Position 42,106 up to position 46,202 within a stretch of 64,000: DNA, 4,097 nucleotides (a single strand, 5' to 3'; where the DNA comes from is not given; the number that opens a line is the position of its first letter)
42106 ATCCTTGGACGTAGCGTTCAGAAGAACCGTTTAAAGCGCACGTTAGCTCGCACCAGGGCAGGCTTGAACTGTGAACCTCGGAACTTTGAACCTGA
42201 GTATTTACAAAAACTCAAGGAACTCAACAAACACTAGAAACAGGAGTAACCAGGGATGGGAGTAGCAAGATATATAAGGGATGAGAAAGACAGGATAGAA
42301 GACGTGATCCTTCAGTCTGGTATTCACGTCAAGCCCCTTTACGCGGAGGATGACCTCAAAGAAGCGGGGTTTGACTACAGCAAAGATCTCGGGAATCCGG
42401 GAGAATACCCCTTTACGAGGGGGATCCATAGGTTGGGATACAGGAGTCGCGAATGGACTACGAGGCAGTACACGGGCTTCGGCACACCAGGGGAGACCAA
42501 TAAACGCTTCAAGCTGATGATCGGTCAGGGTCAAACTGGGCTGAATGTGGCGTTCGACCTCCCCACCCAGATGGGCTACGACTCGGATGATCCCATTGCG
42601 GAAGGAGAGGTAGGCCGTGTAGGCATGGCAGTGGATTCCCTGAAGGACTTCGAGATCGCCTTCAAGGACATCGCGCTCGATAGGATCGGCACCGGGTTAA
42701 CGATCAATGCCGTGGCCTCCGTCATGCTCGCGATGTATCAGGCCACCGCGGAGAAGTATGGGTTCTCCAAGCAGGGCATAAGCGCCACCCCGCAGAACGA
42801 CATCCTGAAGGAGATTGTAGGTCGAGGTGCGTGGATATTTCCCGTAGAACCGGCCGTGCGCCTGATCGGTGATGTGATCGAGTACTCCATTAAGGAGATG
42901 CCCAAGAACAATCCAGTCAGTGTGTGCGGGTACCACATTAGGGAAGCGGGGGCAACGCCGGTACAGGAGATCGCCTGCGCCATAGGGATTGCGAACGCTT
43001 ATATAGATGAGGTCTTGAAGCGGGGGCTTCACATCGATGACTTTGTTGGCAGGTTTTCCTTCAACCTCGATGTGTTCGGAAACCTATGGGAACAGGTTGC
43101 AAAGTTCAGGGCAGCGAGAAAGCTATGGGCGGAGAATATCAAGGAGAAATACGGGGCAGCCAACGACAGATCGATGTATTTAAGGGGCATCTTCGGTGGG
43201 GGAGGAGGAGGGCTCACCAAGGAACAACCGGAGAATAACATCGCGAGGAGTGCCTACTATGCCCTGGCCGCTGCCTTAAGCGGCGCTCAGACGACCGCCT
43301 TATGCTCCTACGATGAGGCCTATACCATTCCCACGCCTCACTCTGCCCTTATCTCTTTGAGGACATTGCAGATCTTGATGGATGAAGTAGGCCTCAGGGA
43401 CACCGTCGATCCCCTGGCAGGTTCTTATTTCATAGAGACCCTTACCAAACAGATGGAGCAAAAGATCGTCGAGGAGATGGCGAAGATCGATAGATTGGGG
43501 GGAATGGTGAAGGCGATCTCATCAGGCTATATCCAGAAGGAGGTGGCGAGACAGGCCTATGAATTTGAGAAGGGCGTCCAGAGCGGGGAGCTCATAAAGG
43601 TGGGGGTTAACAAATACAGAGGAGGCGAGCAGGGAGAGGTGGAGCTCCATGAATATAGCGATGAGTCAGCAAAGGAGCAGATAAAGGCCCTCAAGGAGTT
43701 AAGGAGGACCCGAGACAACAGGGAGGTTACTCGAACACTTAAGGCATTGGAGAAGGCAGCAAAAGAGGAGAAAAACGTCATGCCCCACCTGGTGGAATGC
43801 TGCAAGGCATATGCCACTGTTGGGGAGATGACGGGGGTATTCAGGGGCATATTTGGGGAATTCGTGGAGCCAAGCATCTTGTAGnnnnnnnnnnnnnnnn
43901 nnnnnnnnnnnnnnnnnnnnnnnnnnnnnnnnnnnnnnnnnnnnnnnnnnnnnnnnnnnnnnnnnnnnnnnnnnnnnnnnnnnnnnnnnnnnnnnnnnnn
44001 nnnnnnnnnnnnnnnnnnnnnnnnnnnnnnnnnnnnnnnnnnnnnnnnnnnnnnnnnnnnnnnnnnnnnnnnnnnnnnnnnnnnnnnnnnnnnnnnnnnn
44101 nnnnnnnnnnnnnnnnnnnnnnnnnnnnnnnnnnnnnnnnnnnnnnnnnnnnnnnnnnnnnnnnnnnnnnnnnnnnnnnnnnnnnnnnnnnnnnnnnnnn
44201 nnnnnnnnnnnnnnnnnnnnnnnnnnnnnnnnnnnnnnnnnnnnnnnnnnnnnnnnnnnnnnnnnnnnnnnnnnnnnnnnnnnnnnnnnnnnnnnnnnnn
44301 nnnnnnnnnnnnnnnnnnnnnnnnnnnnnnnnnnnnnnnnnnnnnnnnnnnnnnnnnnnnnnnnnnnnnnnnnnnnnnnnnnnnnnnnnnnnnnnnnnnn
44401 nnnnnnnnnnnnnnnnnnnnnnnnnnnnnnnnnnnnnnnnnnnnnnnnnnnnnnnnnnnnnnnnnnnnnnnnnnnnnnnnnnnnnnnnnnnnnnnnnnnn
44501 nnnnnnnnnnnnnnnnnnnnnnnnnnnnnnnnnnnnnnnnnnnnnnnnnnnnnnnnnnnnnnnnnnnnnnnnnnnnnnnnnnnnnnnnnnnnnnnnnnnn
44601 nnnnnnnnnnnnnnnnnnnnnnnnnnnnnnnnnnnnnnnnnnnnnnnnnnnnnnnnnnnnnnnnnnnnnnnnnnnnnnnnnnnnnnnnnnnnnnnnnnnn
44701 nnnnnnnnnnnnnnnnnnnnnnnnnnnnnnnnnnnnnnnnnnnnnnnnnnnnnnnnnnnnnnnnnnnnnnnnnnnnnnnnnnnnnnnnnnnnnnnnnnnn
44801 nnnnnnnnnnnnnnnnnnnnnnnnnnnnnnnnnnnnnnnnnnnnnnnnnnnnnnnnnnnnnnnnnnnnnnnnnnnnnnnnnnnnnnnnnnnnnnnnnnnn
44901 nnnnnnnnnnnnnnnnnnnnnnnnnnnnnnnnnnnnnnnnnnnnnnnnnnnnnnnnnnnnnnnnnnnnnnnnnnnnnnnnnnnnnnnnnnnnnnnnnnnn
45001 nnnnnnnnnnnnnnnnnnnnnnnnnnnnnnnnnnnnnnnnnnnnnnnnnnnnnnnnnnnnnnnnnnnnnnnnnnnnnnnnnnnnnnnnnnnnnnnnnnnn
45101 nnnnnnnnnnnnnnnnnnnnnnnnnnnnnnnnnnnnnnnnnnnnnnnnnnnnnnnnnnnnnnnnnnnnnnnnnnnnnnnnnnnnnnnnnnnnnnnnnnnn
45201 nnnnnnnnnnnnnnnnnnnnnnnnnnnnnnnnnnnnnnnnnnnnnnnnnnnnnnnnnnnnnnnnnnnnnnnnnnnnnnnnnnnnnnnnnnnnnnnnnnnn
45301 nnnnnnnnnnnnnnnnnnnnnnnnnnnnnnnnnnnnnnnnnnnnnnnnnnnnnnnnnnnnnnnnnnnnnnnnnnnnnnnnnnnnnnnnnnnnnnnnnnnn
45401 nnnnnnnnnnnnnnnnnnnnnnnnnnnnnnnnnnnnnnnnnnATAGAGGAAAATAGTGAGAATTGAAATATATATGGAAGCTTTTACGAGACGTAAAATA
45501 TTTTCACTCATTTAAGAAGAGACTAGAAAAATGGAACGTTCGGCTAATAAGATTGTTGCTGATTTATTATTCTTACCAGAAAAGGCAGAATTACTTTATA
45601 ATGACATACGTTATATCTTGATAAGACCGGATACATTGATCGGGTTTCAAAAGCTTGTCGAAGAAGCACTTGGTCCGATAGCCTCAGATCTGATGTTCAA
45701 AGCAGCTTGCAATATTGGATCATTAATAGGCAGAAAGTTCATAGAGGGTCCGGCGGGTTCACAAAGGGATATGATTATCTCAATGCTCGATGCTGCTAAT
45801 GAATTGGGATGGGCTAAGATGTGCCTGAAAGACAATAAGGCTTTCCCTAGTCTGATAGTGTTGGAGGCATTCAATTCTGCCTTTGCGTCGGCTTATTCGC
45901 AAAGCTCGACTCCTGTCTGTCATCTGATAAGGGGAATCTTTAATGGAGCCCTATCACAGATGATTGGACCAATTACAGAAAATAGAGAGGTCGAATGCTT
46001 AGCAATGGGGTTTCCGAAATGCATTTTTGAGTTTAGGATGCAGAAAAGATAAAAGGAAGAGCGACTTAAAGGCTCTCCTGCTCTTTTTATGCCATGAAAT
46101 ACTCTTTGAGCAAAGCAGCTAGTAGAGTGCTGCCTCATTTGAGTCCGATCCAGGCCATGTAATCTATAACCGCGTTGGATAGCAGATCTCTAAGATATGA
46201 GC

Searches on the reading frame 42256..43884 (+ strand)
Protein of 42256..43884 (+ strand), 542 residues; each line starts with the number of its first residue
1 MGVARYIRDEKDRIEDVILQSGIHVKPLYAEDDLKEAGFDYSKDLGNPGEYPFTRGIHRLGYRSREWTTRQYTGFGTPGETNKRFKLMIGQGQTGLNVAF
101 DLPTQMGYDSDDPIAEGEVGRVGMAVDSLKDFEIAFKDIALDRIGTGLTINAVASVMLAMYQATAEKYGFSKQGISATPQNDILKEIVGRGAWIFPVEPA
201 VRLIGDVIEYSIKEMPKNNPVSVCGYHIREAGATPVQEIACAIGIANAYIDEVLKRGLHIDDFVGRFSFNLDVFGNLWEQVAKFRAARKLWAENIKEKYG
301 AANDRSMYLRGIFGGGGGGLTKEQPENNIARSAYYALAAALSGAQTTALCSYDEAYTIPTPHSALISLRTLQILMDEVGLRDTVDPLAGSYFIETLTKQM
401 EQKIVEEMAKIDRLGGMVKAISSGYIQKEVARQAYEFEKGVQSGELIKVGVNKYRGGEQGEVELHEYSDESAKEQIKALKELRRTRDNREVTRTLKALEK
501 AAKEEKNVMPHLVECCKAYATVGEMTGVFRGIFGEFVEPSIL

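Call 10: search_protein_families(library=pfam, proteins=[window:42256-43884:+])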
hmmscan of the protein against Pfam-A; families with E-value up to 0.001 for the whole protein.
window:42256-43884:+ (542 aa): 2 families
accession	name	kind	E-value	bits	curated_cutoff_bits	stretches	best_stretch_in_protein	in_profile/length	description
PF01642.28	MM_CoA_mutase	-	5.8e-181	602.9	22.1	1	20-534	3-512/512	Methylmalonyl-CoA mutase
PF06368.17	Met_asp_mut_E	-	6.8e-05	22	26.6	1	263-437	203-374/441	Methylaspartate mutase E chain (MutE)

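Call 42: find_related_loci(query=window:42256-43884:+, collection=genome_contigs, flank=10000)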
Query window:42256-43884:+ (542 aa) in genome_contigs; peptide patterns used: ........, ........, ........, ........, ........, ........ (x = any residue, [..] = any of these).
600 stretches matched a pattern (row limit reached: there are more); 570 encode a relative of the query (tblastn E <= 1e-3); the best 80 are kept; 80 distinct loci.
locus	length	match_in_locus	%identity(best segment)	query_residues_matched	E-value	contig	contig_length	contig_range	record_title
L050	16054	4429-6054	86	1-542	0e+0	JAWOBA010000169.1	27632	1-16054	MAG: Desulfatiglandales bacterium isolate BLK2-2.bin.228 k191_795314, whole genome shotgun sequence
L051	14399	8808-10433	86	1-542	0e+0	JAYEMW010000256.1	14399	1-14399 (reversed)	MAG: Thermodesulfobacteriota bacterium isolate MAG071 MAG071_256, whole genome shotgun sequence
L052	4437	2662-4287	88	1-542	0e+0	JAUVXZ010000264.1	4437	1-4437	MAG: Pseudomonadota bacterium isolate CSMAG_1229 CSMAG_1229_k141_661418_length_4437_cov_10.9488, whole genome shotgun se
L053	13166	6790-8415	86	1-542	0e+0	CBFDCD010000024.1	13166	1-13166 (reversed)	MAG TPA_asm: uncultured bacterium isolate SRR26215676_binner13_Refined_54 genome assembly, contig: ERZ25073495.2719, who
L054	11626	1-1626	88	1-542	0e+0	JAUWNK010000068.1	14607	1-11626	MAG: Desulfobacteraceae bacterium isolate CSMAG_2422 CSMAG_2422_k141_242165_length_14607_cov_24.9652, whole genome shotg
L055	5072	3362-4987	88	1-542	0e+0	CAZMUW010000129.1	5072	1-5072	MAG TPA_asm: uncultured Desulfobacteraceae bacterium isolate binchicken_co223_84 genome assembly, contig: NODE_3545_leng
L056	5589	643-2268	85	1-542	0e+0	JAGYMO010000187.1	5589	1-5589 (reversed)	MAG: Deltaproteobacteria bacterium isolate M55B121 k51_2691370_flag_0_multi_142.0471_len_5589, whole genome shotgun sequ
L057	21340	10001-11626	77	1-542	0e+0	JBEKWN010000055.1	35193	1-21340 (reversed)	MAG: Thermodesulfobacteriota bacterium isolate SPRUCE 629 SPRUCE_629_55, whole genome shotgun sequence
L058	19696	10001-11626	76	1-542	0e+0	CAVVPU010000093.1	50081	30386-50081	MAG: uncultured delta proteobacterium isolate MFD02138.bin.2.7 genome assembly, contig: contig_136929, whole genome shot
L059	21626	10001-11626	76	1-542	0e+0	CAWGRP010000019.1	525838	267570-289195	MAG: uncultured delta proteobacterium isolate MFD06435.bin.1.188 genome assembly, contig: contig_40988, whole genome sho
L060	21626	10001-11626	77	1-542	0e+0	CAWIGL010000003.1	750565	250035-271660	MAG: uncultured delta proteobacterium isolate MFD03726.bin.2.45 genome assembly, contig: contig_26574, whole genome shot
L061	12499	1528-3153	75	1-542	0e+0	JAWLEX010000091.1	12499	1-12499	MAG: Desulfatiglandales bacterium isolate 20BLK6-1.bin.93 NODE_5361_length_12499_cov_14.118306, whole genome shotgun seq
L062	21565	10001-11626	74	1-542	0e+0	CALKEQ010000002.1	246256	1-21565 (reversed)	MAG: uncultured bacterium isolate S1_Bin_METABAT__4_1 genome assembly, contig: c_000001411935, whole genome shotgun sequ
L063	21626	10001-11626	77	1-542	0e+0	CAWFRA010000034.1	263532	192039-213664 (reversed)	MAG: uncultured delta proteobacterium isolate MFD01476.bin.2.130 genome assembly, contig: contig_84138, whole genome sho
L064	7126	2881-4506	75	1-542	0e+0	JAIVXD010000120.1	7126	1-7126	MAG: Anaerolineales bacterium isolate HYP3_US_12_3 NODE_6304_length_7126_cov_1.401057, whole genome shotgun sequence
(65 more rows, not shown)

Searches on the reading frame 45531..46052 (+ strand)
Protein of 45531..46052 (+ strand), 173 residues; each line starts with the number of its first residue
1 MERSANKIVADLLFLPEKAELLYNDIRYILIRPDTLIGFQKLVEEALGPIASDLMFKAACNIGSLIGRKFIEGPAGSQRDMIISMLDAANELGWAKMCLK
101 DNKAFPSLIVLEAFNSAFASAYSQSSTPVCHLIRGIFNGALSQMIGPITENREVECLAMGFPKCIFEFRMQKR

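Call 10: search_protein_families(library=pfam, proteins=[window:45531-46052:+])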
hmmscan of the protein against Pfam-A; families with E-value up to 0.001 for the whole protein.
window:45531-46052:+ (173 aa): 1 family
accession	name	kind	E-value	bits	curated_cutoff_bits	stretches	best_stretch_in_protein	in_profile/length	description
PF02830.23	V4R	-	7.1e-14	52.1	31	1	110-169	2-61/62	V4R domain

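Call 18: find_encoding_contigs(protein=window:45531-46052:+, flank=10000, max_places=10)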
Protein window:45531-46052:+ (173 aa): 1 contig read that carries it; 1 place shown.
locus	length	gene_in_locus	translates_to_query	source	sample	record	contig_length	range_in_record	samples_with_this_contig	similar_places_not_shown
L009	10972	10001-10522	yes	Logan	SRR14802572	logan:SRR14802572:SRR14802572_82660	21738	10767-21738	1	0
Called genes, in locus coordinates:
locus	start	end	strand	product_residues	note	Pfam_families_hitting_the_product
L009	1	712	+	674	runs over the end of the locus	PF02737:3HCDH_N, PF00725:3HCDH (faint), PF00378:ECH_1, PF16113:ECH_2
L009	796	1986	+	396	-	PF02515:CoA_transf_3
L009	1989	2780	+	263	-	PF01012:ETF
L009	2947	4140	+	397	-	PF00037:Fer4 (weak), PF12837:Fer4_6 (weak), PF12838:Fer4_7 (weak), PF13187:Fer4_9 (weak), PF13237:Fer4_10, PF14697:Fer4_21 (weak), PF01012:ETF, PF00766:ETF_alpha, +5 more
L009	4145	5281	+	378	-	PF02771:Acyl-CoA_dh_N, PF02770:Acyl-CoA_dh_M, PF00441:Acyl-CoA_dh_1, PF08028:Acyl-CoA_dh_2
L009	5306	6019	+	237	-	PF00392:GntR, PF07729:FCD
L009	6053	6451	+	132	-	PF02310:B12-binding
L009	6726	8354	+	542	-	PF01642:MM_CoA_mutase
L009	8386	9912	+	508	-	PF00501:AMP-binding, PF13193:AMP-binding_C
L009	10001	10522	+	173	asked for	PF02830:V4R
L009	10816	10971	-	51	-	?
